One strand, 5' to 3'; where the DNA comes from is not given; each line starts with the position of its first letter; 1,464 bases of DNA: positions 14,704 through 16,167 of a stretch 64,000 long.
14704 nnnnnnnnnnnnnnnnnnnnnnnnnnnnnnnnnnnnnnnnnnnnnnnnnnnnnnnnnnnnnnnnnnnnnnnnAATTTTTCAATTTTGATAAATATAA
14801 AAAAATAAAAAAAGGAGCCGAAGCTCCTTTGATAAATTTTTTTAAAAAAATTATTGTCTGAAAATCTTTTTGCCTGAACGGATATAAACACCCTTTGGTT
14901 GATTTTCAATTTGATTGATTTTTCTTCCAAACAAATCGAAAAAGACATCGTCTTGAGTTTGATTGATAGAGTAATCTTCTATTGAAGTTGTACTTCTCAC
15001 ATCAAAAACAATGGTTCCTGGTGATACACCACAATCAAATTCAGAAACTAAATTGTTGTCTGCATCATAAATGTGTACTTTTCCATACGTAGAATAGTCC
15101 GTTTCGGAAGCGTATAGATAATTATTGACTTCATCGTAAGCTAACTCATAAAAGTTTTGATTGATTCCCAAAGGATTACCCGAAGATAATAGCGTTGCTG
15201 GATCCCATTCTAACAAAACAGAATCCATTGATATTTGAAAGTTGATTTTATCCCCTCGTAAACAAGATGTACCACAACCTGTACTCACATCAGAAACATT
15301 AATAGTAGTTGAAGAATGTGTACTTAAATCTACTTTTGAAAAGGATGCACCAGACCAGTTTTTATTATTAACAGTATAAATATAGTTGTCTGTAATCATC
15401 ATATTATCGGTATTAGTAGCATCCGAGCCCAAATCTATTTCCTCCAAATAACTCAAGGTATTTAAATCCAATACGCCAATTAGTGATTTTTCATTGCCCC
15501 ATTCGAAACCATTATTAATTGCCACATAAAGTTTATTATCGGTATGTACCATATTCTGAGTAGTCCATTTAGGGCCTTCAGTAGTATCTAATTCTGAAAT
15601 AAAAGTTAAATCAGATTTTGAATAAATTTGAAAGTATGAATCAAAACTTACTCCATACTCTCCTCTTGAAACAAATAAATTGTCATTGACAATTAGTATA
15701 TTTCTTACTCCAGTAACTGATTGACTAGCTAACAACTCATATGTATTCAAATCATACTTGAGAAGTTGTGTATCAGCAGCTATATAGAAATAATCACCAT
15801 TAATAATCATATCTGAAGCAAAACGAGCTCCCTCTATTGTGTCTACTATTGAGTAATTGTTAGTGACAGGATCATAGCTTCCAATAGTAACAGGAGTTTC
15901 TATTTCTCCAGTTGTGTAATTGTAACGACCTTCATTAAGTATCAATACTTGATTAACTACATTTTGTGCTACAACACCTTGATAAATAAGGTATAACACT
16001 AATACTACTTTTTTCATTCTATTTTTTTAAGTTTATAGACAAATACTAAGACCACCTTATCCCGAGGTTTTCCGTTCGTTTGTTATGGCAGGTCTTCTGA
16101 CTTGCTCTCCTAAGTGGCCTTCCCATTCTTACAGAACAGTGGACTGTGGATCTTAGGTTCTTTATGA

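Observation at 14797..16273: Cobalamin riboswitch controlling a stand-alone secreted beta-propeller, with no btuB or cobalamin-metabolism gene in the unit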

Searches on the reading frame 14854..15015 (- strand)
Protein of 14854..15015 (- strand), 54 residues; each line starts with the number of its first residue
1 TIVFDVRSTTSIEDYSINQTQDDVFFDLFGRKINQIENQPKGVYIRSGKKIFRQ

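Call 92: search_protein_families(library=pfam, proteins=[window:14854-15015:-], max_evalue=10)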
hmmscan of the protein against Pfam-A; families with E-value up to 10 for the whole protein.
seq(54 aa): 0 families

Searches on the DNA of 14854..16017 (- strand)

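Call 14: search_rna_families(sources=[L001, L002, L003, L004, L005], threshold=gathering)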
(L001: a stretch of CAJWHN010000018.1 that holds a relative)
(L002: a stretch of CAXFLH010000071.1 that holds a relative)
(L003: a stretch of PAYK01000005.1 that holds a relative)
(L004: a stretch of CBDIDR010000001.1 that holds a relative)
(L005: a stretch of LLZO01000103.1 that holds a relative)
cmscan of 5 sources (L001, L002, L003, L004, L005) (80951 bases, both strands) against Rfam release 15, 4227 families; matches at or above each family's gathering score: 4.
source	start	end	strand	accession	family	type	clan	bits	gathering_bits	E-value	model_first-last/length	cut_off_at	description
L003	9775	9953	+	RF00174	Cobalamin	Cis-reg; riboswitch;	CL00101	102.6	31.5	1.9e-24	1-189/189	no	Cobalamin riboswitch aptamer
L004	9756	9948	+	RF00174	Cobalamin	Cis-reg; riboswitch;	CL00101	100.1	31.5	9.8e-24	1-189/189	no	Cobalamin riboswitch aptamer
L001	5301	5479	+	RF00174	Cobalamin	Cis-reg; riboswitch;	CL00101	93.3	31.5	8.5e-22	1-189/189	no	Cobalamin riboswitch aptamer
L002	804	982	+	RF00174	Cobalamin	Cis-reg; riboswitch;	CL00101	87.2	31.5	4.9e-20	1-189/189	no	Cobalamin riboswitch aptamer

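Call 30: search_rna_families(sources=[L006, L007, L008, L009], threshold=gathering)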
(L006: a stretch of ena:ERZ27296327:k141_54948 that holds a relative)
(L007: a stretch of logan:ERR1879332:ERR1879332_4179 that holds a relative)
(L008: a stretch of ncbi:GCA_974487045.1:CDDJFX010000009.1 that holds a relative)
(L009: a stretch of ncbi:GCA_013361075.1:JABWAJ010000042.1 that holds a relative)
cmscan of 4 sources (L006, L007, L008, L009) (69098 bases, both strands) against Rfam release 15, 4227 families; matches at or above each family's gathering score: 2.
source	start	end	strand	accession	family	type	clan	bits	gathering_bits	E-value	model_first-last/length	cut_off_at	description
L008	9726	9903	+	RF00174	Cobalamin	Cis-reg; riboswitch;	CL00101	100.4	31.5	7e-24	1-189/189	no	Cobalamin riboswitch aptamer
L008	7548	7615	-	RF03161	S15-Flavobacteria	Cis-reg; leader;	CL00121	62.3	46.5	4.5e-06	1-66/66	no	S15-Flavobacteria ribosomal protein leader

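Call 33: search_rna_families(sources=[L010, L011, L012], threshold=gathering)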
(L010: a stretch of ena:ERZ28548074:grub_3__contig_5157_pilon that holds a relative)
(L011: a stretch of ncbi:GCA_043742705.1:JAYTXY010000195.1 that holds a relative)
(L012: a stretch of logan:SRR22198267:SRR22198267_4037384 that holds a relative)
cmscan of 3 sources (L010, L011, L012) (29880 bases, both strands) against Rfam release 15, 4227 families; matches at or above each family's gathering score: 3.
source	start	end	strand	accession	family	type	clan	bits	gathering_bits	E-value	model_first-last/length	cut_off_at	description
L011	9620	9838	+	RF00174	Cobalamin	Cis-reg; riboswitch;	CL00101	99.3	31.5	6.3e-24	1-189/189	no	Cobalamin riboswitch aptamer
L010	9762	9948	+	RF00174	Cobalamin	Cis-reg; riboswitch;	CL00101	75.1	31.5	5.3e-17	1-189/189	no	Cobalamin riboswitch aptamer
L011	2331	2404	-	RF00005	tRNA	Gene; tRNA;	CL00001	62.7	29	1.5e-11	1-71/71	no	tRNA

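Call 38: search_rna_families(sources=[L013, L015], threshold=gathering)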
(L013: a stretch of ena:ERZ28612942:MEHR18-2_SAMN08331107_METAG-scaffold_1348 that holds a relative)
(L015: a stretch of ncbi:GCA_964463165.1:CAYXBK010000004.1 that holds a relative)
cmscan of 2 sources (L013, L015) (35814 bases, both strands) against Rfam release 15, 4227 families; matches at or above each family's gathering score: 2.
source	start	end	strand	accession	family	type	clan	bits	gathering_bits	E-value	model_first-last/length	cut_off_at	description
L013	9679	9865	+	RF00174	Cobalamin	Cis-reg; riboswitch;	CL00101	102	31.5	1.2e-24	1-189/189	no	Cobalamin riboswitch aptamer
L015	9698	9905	+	RF00174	Cobalamin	Cis-reg; riboswitch;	CL00101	85.9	31.5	5.1e-20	1-189/189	no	Cobalamin riboswitch aptamer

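Call 58: search_rna_families(sources=[L030, L032, L033, L036, L038, L047, L050, L052, L056, L058, L062, L063, L068, L071, L072, L075, L079, L087], threshold=gathering)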
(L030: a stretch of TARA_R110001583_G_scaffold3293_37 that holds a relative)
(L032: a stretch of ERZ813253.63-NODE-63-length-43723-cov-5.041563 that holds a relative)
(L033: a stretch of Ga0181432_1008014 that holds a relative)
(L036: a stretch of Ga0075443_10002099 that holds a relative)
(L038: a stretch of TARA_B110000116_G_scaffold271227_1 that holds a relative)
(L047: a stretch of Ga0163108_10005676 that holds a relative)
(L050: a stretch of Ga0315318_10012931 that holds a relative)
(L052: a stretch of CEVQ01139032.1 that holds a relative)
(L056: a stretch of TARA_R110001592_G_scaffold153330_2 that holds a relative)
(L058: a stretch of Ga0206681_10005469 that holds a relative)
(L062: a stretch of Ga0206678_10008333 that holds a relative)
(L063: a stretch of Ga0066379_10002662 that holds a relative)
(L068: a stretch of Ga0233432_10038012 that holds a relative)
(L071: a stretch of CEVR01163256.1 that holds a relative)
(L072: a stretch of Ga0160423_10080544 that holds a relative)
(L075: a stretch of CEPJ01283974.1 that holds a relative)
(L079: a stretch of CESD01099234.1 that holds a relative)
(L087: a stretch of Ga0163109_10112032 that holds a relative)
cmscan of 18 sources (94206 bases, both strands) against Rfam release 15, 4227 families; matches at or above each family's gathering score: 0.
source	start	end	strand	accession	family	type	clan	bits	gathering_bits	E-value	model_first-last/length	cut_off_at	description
